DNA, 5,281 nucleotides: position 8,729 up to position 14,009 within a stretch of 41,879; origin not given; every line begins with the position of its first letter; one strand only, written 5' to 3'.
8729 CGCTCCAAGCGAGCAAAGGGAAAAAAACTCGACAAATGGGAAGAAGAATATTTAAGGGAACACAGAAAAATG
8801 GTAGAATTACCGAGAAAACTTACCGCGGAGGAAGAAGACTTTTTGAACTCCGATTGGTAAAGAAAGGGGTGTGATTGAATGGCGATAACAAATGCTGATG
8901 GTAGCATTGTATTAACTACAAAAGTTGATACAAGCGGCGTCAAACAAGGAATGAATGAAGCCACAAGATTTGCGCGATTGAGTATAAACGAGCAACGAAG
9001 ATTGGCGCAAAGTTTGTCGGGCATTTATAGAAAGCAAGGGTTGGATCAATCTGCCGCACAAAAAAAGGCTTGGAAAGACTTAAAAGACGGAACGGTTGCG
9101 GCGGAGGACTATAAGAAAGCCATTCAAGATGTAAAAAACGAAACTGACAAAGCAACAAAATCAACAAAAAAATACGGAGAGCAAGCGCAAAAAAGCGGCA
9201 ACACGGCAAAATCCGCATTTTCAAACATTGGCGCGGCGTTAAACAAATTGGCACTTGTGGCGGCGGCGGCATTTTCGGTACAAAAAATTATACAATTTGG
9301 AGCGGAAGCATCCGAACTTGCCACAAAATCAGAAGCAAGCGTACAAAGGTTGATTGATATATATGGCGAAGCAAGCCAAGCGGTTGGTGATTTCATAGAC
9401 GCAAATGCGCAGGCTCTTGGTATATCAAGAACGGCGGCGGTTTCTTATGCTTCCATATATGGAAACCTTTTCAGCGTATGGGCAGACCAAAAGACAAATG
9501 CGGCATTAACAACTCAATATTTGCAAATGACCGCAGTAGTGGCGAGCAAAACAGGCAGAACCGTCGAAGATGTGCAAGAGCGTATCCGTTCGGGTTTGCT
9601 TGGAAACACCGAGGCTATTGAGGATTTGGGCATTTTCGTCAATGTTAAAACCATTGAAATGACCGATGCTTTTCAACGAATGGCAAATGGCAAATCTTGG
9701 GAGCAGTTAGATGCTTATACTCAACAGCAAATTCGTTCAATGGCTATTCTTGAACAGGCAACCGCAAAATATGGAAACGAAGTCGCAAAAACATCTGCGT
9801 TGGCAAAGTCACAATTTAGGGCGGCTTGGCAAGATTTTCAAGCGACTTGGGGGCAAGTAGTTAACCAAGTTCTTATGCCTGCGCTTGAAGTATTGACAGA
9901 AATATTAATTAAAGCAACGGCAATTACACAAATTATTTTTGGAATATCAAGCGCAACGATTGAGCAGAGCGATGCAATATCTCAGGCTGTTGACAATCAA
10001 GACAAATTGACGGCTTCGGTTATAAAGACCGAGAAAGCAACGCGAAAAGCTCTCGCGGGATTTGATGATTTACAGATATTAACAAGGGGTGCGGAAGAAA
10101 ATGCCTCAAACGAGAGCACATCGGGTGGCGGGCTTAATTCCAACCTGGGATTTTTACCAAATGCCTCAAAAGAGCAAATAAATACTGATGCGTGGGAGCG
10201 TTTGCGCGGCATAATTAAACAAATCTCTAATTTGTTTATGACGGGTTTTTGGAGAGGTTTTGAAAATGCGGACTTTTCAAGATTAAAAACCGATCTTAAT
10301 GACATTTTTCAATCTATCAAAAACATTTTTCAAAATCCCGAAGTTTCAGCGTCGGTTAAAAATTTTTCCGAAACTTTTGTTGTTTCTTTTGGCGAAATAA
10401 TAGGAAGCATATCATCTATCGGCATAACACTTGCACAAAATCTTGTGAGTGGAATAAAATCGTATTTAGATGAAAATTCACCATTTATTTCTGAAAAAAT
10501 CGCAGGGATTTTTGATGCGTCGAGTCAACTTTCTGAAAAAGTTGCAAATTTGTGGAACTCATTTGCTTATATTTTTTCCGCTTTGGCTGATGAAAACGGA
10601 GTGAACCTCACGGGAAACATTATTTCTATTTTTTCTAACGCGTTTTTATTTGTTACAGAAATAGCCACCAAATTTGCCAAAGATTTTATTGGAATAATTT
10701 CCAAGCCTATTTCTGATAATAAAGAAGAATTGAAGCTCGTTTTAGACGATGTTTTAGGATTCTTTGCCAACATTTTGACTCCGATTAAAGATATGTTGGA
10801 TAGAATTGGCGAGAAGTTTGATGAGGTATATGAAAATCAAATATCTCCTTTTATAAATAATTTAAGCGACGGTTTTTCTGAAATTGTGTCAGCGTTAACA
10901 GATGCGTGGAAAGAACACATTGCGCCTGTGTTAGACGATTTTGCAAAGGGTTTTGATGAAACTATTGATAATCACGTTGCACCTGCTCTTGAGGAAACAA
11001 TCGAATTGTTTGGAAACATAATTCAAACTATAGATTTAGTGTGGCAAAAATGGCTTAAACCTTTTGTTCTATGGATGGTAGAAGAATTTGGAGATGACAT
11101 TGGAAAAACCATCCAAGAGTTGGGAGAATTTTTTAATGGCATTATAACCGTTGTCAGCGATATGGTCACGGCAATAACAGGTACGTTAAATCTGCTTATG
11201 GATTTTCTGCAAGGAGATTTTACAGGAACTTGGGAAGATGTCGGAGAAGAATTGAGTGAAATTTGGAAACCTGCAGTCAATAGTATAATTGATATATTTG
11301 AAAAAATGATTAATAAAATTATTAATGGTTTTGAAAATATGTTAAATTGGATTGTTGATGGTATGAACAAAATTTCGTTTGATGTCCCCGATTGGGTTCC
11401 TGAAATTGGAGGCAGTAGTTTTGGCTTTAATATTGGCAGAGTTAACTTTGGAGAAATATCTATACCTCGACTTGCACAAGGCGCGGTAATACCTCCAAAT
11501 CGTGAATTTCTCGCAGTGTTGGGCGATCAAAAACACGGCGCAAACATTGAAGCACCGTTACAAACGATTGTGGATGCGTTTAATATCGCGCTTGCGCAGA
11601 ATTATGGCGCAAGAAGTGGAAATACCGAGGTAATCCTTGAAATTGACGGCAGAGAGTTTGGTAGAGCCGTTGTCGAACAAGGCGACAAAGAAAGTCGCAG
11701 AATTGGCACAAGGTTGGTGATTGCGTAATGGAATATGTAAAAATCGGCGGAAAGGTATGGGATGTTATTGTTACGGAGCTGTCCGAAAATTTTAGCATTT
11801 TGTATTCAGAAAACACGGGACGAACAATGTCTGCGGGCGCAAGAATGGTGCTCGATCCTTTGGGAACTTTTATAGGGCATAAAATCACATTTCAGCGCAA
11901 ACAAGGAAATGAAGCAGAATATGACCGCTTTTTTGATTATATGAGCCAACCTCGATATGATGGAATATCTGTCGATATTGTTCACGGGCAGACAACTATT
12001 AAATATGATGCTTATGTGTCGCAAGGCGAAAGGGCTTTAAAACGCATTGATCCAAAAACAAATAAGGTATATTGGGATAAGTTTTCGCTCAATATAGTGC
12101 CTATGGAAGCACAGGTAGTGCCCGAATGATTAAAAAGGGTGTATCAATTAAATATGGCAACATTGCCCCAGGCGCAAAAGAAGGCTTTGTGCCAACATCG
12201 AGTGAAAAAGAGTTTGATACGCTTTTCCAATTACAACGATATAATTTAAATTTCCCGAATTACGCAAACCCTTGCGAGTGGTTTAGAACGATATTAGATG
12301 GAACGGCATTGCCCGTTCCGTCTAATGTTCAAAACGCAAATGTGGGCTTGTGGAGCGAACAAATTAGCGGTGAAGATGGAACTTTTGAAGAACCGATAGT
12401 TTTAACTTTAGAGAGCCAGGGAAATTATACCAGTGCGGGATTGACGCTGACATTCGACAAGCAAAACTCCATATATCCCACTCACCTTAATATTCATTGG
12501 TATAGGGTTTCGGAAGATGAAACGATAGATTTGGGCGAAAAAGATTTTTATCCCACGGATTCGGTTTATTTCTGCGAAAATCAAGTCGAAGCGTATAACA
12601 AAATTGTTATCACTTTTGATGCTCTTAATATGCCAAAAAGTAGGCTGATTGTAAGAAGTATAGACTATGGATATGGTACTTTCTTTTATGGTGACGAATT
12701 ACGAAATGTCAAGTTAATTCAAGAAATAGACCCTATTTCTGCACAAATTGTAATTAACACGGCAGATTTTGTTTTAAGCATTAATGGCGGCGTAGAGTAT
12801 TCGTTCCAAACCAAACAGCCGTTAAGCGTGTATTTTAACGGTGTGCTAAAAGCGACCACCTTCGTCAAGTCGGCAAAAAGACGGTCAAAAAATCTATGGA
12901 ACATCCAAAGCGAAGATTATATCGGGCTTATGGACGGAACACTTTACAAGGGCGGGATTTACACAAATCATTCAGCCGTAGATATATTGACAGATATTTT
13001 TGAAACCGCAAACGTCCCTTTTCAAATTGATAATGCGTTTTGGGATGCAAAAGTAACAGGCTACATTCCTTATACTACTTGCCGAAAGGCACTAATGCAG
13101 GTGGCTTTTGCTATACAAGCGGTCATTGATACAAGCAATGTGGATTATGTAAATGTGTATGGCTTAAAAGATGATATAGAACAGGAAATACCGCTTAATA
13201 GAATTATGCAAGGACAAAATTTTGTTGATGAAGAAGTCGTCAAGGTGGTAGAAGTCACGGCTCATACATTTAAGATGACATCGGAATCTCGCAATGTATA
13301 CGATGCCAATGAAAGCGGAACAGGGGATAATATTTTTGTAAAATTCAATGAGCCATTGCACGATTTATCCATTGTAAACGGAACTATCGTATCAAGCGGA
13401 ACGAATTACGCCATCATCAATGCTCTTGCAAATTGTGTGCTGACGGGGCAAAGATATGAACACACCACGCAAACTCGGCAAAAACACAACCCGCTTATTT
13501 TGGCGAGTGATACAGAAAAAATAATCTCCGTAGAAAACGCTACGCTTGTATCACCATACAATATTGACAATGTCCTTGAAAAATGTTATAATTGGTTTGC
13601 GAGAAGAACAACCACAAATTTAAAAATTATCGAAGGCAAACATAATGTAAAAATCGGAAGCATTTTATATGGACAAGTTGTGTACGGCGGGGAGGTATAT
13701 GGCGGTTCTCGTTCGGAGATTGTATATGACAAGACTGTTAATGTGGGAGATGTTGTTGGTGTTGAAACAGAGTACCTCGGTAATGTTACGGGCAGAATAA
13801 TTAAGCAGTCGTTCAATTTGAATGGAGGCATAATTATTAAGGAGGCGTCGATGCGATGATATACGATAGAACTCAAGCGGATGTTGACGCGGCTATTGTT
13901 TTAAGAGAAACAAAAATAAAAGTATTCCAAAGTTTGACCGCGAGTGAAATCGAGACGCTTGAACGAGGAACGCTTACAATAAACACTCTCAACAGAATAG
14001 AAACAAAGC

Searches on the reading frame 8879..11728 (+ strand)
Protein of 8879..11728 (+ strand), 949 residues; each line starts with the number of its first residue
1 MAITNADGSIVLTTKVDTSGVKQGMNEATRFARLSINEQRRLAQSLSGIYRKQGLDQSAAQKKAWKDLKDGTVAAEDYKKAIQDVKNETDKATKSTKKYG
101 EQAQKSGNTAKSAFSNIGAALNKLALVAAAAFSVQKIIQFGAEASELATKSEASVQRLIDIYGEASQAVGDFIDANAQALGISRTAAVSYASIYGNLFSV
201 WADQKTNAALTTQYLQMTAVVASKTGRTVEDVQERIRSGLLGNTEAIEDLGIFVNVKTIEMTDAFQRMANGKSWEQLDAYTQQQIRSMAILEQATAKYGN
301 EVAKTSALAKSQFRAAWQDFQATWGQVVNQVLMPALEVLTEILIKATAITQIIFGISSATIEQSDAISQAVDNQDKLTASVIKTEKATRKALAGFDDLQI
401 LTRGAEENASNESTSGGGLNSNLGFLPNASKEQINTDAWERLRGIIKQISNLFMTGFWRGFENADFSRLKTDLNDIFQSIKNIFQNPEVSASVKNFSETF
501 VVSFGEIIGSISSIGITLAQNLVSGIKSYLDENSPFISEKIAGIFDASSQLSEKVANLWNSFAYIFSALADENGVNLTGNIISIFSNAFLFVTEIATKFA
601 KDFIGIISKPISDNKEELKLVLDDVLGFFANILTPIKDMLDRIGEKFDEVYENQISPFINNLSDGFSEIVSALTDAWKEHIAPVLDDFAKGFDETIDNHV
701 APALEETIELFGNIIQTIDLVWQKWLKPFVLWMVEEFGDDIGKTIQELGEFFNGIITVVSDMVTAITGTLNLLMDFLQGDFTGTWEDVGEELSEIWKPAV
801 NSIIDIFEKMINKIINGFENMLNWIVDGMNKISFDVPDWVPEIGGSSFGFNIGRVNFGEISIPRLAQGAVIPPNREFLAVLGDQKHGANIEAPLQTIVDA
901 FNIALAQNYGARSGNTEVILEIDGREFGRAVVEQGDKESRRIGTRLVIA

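Call 8: search_protein_families(library=phrogs, proteins=[window:8879-11728:+], max_evalue=0.001)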
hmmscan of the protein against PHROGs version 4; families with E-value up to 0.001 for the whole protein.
window:8879-11728:+ (949 aa): 12 families
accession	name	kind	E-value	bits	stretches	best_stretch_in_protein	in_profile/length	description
phrog_1535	-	tail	1e-91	309.7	2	30-735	101-791/1152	tail length tape measure protein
phrog_31409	-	tail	7.5e-65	220.3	1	85-375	18-313/365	tail length tape measure protein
phrog_31167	-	unknown function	4.8e-51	175.2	3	369-683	145-479/515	-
phrog_15193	-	unknown function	1.9e-26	93.9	1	80-248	20-182/187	-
phrog_1272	-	tail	1.5e-15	57.1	1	316-859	682-1110/1606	tail length tape measure protein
phrog_23464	-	unknown function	3.5e-15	56.7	1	636-947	279-534/539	-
phrog_167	-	tail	3.9e-12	45.7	2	295-697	643-1001/1555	tail length tape measure protein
phrog_4200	-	tail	8.6e-12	45.4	1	437-832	234-571/732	tail length tape measure protein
phrog_58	-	tail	2.8e-10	40.2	1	19-833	200-890/1544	tail length tape measure protein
phrog_30543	-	tail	1.7e-07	30.5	1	798-867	851-920/1167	tail length tape measure protein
phrog_4070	-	tail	2.6e-07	30.1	2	519-833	109-398/989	tail length tape measure protein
phrog_7334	-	unknown function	0.00068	18.8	0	469-688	28-238/1078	-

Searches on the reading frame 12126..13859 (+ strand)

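Call 8: search_protein_families(library=phrogs, proteins=[window:12126-13859:+], max_evalue=0.001)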
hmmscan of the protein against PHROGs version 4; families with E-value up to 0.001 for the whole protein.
window:12126-13859:+ (577 aa): 2 families
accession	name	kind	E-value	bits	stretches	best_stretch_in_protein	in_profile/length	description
phrog_13879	-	unknown function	3e-62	211.7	1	6-500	21-499/571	-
phrog_32744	-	unknown function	6.4e-35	121.8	1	186-507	14-331/748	-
